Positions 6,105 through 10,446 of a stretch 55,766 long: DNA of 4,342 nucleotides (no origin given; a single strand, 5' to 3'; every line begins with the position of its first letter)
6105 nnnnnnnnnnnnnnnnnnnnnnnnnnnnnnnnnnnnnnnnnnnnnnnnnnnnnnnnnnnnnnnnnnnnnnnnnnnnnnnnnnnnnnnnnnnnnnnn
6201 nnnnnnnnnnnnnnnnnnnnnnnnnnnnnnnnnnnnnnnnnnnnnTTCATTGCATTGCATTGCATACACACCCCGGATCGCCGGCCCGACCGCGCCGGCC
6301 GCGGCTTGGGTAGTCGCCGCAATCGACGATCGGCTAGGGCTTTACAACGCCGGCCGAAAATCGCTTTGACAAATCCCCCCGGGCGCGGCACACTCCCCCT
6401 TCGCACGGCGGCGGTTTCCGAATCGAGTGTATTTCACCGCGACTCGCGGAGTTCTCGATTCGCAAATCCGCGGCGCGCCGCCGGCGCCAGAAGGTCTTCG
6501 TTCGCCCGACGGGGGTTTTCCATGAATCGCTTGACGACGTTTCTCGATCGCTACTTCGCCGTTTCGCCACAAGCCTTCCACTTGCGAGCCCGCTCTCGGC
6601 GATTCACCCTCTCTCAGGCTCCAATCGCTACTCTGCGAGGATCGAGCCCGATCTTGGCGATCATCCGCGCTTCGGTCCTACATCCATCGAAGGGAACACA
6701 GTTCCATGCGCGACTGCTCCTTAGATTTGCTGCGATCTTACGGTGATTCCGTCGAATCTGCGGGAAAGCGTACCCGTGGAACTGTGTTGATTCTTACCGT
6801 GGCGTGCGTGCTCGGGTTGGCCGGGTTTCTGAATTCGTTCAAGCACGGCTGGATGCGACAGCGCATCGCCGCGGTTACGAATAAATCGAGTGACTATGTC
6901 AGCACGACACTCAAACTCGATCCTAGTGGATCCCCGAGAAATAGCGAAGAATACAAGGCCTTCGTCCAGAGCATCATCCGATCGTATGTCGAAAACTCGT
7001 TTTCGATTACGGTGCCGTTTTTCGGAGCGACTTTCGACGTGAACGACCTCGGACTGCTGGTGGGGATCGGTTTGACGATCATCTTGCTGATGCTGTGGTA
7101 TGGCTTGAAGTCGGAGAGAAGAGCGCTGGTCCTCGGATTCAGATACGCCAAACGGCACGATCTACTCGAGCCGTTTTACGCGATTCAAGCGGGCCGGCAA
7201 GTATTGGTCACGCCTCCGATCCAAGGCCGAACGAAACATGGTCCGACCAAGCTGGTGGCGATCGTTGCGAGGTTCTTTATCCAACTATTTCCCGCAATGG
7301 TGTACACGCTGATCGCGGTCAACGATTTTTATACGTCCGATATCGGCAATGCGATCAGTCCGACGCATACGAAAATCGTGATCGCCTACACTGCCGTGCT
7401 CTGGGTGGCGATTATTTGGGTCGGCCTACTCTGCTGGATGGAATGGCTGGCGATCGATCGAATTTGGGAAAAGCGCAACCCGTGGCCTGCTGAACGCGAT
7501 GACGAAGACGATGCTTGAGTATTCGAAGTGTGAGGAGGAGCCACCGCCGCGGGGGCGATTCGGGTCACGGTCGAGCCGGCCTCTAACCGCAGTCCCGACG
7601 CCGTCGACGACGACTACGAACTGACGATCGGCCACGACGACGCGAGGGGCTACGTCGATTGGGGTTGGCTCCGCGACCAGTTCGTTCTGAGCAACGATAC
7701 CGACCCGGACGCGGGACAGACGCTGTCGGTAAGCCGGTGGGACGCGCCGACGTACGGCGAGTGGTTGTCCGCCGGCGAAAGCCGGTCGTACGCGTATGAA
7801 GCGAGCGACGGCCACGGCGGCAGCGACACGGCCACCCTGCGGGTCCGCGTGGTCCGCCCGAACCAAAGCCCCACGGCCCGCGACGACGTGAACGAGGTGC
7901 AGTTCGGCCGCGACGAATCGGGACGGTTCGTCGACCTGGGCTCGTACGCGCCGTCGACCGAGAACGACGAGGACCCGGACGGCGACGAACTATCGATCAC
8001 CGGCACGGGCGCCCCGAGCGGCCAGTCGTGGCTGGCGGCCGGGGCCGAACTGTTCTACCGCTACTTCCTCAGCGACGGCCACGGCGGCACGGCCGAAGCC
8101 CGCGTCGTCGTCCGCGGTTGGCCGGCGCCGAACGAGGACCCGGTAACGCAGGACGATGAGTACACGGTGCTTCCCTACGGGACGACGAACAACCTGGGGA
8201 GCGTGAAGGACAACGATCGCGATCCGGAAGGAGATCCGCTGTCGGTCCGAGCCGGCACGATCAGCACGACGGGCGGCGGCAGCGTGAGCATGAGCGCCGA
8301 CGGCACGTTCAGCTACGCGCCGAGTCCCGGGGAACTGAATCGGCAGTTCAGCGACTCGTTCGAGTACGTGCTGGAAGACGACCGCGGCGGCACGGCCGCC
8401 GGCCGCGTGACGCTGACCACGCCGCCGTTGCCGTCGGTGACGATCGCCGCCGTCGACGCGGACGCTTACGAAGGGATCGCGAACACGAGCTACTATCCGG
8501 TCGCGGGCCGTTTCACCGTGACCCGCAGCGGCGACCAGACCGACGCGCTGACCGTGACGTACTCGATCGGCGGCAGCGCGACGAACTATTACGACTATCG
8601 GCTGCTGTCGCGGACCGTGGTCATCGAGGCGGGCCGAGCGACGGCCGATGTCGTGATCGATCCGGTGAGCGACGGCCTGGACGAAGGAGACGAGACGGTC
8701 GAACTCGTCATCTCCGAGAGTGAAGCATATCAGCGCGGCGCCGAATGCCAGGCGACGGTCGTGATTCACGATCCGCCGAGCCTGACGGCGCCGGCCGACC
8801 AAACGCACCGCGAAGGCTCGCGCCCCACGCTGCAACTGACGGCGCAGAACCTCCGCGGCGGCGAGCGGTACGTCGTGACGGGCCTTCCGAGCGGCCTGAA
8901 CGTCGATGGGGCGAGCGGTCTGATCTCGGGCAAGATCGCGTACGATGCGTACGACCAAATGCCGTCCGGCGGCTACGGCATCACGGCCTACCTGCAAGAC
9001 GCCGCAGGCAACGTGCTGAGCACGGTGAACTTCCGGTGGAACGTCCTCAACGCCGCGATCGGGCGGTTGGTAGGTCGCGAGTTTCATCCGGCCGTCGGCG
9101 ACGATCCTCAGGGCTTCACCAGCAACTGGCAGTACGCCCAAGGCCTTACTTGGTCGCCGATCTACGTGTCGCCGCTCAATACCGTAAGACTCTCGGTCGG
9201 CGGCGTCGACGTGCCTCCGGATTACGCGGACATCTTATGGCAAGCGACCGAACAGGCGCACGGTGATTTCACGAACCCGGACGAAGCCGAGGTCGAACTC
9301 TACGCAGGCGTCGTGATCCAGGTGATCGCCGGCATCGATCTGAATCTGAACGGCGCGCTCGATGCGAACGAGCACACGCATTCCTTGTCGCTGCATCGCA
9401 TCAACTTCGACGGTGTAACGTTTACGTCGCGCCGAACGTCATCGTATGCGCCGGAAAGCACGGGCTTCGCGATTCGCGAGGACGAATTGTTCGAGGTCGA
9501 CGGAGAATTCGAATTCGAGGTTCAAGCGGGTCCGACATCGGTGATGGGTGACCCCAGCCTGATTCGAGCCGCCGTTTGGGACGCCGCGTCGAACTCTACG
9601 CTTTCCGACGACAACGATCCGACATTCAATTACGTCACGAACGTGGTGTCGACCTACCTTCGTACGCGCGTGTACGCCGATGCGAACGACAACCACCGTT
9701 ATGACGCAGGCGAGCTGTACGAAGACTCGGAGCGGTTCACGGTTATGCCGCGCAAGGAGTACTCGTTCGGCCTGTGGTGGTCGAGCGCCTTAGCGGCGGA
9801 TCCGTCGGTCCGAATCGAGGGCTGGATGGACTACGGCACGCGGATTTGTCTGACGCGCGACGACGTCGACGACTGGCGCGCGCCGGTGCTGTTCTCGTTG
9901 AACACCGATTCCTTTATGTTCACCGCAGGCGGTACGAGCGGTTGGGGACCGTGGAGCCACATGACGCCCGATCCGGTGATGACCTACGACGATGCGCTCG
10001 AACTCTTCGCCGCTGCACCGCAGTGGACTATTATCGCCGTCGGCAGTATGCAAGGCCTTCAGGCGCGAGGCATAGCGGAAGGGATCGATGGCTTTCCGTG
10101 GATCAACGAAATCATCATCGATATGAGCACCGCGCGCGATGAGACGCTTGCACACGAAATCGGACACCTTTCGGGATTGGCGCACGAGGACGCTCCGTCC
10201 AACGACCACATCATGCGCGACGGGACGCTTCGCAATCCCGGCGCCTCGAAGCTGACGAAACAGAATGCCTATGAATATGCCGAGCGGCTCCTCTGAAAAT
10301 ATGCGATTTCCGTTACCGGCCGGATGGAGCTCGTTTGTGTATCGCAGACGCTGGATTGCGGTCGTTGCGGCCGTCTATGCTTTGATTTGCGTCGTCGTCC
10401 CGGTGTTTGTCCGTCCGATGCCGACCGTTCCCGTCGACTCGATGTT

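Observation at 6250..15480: Low-GC accessory block beside tRNA-Leu: candidate orphan polymorphic-toxin / immunity cassette array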

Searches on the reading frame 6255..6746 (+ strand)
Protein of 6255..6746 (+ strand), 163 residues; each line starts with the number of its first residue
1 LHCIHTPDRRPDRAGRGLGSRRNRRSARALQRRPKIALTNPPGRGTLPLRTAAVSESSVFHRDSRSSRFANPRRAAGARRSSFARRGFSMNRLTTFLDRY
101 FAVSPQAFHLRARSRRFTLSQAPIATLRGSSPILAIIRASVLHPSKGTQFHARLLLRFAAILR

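Call 104: search_protein_families(library=pfam, proteins=[window:6255-6746:+], max_evalue=0.05)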
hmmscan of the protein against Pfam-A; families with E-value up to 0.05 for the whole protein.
window:6255-6746:+ (163 aa): 0 families
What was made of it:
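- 5772..6705 (.): ORF-poor stretch with GC about 0.64-0.65. No recognisable gene, RNA or mobile-element remnant. Pfam finds nothing in its ORFs (call 104).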

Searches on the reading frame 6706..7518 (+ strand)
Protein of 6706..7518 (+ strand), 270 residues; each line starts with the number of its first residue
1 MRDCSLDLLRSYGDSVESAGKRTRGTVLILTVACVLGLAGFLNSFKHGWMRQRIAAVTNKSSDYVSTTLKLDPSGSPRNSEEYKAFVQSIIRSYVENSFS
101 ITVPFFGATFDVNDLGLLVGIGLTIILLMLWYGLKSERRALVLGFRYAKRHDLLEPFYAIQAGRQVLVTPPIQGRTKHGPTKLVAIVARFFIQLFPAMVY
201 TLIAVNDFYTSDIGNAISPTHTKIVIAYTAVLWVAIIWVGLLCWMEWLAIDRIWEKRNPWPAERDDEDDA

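Call 5: search_protein_families(library=pfam, proteins=[window:6706-7518:+], max_evalue=0.1)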
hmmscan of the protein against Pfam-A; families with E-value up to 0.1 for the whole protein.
window:6706-7518:+ (270 aa): 1 family
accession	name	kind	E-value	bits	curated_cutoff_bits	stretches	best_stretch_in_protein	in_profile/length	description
PF04087.19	DUF389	-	0.027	15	23.9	0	176-235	22-82/137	Domain of unknown function (DUF389)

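Call 6: search_protein_families(library=ncbifam, proteins=[window:6706-7518:+], max_evalue=0.1)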
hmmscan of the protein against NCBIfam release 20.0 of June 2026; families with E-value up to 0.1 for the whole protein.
window:6706-7518:+ (270 aa): 0 families

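Call 48: search_protein_families(library=padloc, proteins=[window:6706-7518:+], max_evalue=0.01)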
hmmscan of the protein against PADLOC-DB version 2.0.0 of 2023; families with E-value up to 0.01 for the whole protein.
window:6706-7518:+ (270 aa): 0 families

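Call 79: search_dna_similar(query=window:6706-7518:+, collection=plasmids, mode=protein, max_evalue=0.001, max_rows=5)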
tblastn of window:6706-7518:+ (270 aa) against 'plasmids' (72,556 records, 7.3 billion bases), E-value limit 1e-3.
No match.

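Call 81: list_cluster_members(proteins=[window:6706-7515:+, window:10265-10855:+, window:10888-11511:+, window:13560-14873:+, window:14884-15480:-, window:7765-10293:+])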
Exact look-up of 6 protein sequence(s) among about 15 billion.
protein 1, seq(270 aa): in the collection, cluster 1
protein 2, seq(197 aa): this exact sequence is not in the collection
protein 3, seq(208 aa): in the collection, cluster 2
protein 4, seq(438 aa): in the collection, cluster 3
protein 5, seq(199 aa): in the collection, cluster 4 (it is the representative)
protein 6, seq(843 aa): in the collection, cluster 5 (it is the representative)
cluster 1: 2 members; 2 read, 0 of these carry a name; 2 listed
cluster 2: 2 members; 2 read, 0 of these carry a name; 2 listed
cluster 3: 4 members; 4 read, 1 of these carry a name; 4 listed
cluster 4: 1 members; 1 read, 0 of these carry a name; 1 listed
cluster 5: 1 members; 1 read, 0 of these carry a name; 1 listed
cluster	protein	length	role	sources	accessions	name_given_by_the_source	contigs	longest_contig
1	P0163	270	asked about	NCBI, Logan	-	-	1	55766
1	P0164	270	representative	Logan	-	-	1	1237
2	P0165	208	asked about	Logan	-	-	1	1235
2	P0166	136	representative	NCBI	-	-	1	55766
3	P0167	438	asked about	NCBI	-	-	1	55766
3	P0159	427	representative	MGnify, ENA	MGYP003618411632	FL=1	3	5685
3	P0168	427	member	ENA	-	-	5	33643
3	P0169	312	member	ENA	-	-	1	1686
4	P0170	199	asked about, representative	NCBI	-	-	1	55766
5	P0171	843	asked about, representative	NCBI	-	-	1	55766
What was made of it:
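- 6706..7518 (+): Gene A: a 270-aa protein with four predicted TM segments and no known family. GC3 is 0.66. One >=90% relative sits on a 1.2-kb Logan contig (call 81).
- A and D are found again in Logan assemblies (call 81).
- Tried and rejected: B's own cluster was not returned even though it is in the collection (call 81).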

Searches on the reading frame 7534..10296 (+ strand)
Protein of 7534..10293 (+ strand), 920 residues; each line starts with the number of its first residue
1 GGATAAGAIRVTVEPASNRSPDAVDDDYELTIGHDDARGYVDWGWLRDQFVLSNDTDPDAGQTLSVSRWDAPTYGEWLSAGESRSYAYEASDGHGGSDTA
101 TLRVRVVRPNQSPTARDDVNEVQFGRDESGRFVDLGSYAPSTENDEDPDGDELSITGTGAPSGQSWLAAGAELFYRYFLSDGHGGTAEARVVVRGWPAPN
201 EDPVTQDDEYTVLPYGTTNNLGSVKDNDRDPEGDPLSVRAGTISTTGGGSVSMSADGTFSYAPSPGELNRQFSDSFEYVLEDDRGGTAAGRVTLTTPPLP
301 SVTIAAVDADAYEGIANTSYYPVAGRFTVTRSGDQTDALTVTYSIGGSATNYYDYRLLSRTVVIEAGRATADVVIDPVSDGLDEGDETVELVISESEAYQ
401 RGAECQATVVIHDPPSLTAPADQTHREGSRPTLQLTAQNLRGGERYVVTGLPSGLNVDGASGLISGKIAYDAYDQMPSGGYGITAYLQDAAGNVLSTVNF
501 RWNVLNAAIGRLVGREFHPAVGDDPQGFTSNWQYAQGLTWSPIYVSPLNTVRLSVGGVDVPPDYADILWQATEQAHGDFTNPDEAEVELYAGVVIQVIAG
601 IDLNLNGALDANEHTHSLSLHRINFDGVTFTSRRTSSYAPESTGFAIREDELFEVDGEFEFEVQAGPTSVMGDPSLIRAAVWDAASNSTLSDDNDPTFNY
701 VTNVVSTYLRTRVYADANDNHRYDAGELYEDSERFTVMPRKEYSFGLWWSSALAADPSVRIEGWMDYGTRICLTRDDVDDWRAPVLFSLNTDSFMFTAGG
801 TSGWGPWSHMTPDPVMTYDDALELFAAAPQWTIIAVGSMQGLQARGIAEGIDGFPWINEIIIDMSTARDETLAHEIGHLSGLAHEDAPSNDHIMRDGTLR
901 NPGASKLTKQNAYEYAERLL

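Call 5: search_protein_families(library=pfam, proteins=[window:7765-10296:+], max_evalue=0.1)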
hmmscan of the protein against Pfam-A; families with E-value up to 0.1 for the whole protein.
window:7765-10296:+ (843 aa): 7 families
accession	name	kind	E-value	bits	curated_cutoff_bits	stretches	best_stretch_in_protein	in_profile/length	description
PF17963.7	Big_9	-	5.7e-18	66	23.6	2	123-218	1-89/89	Bacterial Ig domain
PF17803.7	Cadherin_4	-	6.5e-16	59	25.1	2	122-184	10-71/71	Bacterial cadherin-like domain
PF17892.7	Cadherin_5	-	1.6e-09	37.9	26.5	1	147-218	29-96/98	Cadherin-like domain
PF05345.18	He_PIG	-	8.8e-05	23.3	24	1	337-427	1-95/96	Putative Ig domain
PF03160.20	Calx-beta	-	0.0021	18.5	27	1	250-337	26-118/119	Calx-beta domain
PF13574.12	Reprolysin_2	-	0.026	14.8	27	0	793-812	127-146/195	Metallo-peptidase family M12B Reprolysin-like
PF13688.12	Reprolysin_5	-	0.033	14.9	27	1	788-812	138-162/196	Metallo-peptidase family M12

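Call 6: search_protein_families(library=ncbifam, proteins=[window:7765-10296:+], max_evalue=0.1)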
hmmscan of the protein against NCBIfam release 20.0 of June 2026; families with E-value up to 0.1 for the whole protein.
window:7765-10296:+ (843 aa): 3 families
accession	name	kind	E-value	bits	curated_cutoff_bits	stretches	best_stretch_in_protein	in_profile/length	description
NF012211.1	tand_rpt_95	domain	2.5e-14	53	90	1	146-222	14-87/98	tandem-95 repeat protein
NF045619.1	adhes_GNV_Cterm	subfamily_domain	5e-05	22.7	180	1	166-319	141-286/458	BapA/Bap/LapF family large adhesin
NF038115.1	SVAGG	subfamily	0.026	13.6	150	1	754-810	139-193/407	SVAGG family GlyGly-CTERM protein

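Call 44: search_solved_structures(query=window:7765-10296:+, max_evalue=1, show_alignments=1)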
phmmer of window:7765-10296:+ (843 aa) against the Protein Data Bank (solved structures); distinct sequences matched with E-value up to 1: 1.
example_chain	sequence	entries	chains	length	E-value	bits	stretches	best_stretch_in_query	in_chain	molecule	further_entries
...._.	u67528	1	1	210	0.0095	17.9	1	309-416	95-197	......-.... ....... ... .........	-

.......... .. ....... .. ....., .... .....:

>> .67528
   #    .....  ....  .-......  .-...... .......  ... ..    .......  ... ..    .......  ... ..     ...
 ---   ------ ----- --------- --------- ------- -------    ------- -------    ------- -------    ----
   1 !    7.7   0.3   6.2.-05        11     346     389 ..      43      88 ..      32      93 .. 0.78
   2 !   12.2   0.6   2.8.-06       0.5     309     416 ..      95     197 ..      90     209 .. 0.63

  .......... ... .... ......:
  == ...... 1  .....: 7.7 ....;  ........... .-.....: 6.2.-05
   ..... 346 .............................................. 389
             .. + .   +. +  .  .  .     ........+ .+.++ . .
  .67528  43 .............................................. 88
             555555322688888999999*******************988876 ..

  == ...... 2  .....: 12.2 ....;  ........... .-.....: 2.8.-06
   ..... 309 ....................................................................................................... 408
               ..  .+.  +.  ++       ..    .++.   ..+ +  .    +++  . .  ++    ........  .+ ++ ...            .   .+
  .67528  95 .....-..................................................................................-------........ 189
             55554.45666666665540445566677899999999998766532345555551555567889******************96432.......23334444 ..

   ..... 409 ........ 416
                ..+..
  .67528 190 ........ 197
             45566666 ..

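Call 48: search_protein_families(library=padloc, proteins=[window:7765-10296:+], max_evalue=0.01)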
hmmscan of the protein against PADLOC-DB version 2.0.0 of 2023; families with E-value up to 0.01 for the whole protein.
window:7765-10296:+ (843 aa): 0 families

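Call 77: find_related_loci(query=window:7534-10293:+, collection=metagenome_contigs, flank=8000)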
Query window:7534-10293:+ (920 aa) in metagenome_contigs; peptide patterns used: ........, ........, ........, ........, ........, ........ (x = any residue, [..] = any of these).
255 stretches matched a pattern; 5 encode a relative of the query (tblastn E <= 1e-3); 5 distinct loci.
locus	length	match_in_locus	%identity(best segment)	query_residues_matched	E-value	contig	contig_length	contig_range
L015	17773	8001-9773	38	259-413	5e-8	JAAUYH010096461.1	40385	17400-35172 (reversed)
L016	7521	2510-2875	33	288-413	3e-6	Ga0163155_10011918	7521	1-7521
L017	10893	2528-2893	33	288-413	3e-6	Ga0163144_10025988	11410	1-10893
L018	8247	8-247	41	186-266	1e-5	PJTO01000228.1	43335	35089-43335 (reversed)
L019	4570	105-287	43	207-266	2e-5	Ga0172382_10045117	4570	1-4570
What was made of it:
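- Tried and rejected: Metagenome scan with B. It gave only domain-level hits (call 77).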
